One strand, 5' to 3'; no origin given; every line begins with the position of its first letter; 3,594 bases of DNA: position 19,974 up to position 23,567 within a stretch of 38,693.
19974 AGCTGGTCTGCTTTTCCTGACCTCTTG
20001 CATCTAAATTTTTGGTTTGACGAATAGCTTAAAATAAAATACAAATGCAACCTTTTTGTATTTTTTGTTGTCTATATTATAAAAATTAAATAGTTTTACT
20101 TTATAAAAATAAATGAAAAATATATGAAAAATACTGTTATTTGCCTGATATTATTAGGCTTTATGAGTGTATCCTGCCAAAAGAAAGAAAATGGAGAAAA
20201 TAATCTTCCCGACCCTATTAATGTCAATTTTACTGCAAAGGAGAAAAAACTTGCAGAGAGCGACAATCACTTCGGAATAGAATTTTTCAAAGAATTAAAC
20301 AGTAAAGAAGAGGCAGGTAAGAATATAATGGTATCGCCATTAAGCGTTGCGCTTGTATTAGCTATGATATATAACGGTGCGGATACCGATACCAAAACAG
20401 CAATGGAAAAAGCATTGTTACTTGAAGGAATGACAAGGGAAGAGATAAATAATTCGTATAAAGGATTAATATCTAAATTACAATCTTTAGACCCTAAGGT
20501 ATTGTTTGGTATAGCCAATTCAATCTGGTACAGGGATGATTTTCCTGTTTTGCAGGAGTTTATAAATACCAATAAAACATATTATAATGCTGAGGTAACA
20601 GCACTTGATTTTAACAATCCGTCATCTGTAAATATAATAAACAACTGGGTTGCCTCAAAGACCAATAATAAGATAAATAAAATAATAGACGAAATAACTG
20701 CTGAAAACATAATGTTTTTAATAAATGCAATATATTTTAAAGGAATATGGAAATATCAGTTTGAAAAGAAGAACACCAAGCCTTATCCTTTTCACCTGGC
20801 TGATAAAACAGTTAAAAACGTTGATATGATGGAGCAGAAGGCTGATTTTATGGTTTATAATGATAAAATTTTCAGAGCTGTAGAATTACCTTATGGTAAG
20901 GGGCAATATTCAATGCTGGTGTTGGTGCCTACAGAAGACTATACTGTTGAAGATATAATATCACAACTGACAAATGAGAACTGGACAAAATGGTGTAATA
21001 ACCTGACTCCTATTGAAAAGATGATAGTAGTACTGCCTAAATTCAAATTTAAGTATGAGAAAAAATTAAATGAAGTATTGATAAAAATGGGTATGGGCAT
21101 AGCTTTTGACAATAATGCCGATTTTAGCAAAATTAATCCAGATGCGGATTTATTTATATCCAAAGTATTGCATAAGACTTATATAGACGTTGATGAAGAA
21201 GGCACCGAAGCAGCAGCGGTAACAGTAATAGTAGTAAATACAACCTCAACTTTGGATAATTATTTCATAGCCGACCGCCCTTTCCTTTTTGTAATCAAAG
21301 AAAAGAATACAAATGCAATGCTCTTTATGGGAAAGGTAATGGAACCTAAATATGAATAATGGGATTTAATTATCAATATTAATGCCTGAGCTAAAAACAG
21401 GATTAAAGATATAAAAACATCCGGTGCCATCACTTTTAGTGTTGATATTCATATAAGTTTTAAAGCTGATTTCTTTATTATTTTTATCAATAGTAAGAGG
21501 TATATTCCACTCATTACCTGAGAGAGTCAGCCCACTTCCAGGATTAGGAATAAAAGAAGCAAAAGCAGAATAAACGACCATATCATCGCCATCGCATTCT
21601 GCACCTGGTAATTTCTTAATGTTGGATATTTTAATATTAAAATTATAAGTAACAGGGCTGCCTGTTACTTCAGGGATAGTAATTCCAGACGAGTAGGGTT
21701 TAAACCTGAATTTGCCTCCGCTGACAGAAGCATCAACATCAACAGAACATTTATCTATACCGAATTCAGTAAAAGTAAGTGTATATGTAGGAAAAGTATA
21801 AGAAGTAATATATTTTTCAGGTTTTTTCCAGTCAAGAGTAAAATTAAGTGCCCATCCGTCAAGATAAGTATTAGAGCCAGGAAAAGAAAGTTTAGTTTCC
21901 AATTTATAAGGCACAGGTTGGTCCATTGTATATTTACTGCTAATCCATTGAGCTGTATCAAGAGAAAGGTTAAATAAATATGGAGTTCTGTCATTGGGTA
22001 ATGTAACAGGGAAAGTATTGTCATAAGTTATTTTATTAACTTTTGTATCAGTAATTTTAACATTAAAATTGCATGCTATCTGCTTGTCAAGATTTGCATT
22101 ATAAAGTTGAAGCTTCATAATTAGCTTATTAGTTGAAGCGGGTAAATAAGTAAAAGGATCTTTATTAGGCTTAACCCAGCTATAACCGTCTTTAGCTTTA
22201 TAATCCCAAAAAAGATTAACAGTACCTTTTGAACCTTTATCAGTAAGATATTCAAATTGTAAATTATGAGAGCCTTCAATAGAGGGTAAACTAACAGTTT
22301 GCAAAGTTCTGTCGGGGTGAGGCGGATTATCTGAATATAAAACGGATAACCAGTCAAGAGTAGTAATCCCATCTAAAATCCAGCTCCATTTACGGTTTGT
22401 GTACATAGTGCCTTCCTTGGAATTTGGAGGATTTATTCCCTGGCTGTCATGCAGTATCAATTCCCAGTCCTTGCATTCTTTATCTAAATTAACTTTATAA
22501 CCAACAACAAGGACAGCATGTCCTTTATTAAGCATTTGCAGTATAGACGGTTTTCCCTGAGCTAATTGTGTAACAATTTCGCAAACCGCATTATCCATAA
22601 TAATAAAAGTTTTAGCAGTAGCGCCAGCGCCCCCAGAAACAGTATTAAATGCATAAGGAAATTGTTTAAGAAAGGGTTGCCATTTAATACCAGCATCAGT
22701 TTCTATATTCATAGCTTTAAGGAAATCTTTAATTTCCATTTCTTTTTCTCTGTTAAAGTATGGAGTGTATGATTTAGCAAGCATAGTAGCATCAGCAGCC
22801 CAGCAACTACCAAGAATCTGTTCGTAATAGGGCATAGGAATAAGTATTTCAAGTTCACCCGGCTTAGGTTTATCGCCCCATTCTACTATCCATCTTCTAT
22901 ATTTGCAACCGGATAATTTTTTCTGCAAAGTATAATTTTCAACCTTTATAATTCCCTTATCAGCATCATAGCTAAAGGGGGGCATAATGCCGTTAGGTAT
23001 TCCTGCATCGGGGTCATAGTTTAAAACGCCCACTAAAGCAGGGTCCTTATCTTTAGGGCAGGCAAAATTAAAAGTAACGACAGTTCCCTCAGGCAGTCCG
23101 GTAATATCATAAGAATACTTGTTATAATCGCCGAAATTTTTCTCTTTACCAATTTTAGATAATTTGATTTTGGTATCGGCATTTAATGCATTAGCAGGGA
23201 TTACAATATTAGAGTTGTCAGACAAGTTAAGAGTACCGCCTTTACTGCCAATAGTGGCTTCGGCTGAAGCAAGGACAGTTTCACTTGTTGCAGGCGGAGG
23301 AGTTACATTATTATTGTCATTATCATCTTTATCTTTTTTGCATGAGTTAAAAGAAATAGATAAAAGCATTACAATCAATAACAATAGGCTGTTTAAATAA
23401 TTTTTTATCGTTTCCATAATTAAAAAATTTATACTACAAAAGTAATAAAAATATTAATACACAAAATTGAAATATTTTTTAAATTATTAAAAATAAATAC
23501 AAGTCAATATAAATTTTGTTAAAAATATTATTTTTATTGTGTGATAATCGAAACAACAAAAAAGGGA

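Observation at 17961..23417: Serpin gene sandwiched between two convergent paralogous lipoprotein genes with a papain-like Cys/His/Asp signature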

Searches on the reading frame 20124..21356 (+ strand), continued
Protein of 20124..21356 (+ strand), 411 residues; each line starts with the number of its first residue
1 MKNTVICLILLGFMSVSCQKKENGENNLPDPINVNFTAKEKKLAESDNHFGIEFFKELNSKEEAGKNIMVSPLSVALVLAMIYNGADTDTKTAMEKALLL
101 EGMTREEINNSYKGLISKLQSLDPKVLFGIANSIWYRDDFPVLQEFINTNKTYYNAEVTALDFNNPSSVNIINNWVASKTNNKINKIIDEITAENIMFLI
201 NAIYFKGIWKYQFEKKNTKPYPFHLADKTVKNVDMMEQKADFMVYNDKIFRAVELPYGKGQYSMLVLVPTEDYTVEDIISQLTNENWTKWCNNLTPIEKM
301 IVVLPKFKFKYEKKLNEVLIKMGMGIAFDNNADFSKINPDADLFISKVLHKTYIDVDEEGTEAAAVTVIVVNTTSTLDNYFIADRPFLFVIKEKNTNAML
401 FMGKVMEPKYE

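Call 59: find_encoding_contigs(protein=P0194, flank=8000, max_places=2)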
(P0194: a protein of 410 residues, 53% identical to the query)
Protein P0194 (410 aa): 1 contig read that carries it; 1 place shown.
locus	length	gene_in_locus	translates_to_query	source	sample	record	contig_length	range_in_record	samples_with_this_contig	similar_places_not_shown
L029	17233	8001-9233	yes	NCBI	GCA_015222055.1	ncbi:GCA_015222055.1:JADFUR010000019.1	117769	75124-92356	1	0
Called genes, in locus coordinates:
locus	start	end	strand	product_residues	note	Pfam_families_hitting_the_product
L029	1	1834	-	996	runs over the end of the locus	PF01433:Peptidase_M1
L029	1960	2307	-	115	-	PF00903:Glyoxalase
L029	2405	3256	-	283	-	PF00892:EamA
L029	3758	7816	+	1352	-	PF08126:Propeptide_C25, PF01364:Peptidase_C25, PF18962:Por_Secre_tail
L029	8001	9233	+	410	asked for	PF00079:Serpin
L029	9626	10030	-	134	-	-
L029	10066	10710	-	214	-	PF00156:Pribosyltran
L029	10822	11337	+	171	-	PF00293:NUDIX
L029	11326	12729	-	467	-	PF00578:AhpC-TSA, PF08534:Redoxin (faint), PF13905:Thioredoxin_8 (weak)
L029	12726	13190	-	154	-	PF01467:CTP_transf_like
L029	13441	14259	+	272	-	PF11185:DUF2971 (weak)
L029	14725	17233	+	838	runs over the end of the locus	PF25175:Beta-prop_WDR5 (faint), PF25174:Beta-prop_THOC3 (faint), PF26550:Tricorn_2nd (faint), PF26549:Tricorn_N (weak), PF00756:Esterase (faint), PF02129:Peptidase_S15 (weak), PF00326:Peptidase_S9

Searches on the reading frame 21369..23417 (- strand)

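Call 4: search_protein_families(library=pfam, proteins=[window:21369-23417:-], max_evalue=1)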
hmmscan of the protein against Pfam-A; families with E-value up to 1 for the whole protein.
window:21369-23417:- (683 aa): 1 family
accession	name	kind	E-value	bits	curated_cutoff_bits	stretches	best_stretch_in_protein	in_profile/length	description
PF12866.13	DUF3823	-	0.024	15.4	27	1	430-502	19-89/90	Protein of unknown function (DUF3823) N-terminal domain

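Call 8: search_protein_families(library=ncbifam, proteins=[window:21369-23417:-], max_evalue=1)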
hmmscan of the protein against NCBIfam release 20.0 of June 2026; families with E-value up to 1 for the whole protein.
window:21369-23417:- (683 aa): 3 families
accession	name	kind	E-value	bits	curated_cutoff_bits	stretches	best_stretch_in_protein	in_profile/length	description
NF047803.1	LIC12338_lipo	equivalog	0.0065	16.3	90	1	1-38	1-38/66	LIC12338 family lipoprotein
NF033193.2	lipo_NDxxF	hypoth_equivalog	0.025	14.3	60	0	215-242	170-197/199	NDxxF motif lipoprotein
NF052634.1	Riean_0653_fam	subfamily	0.068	14.1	57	1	13-45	4-33/176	Riean_0653 family protein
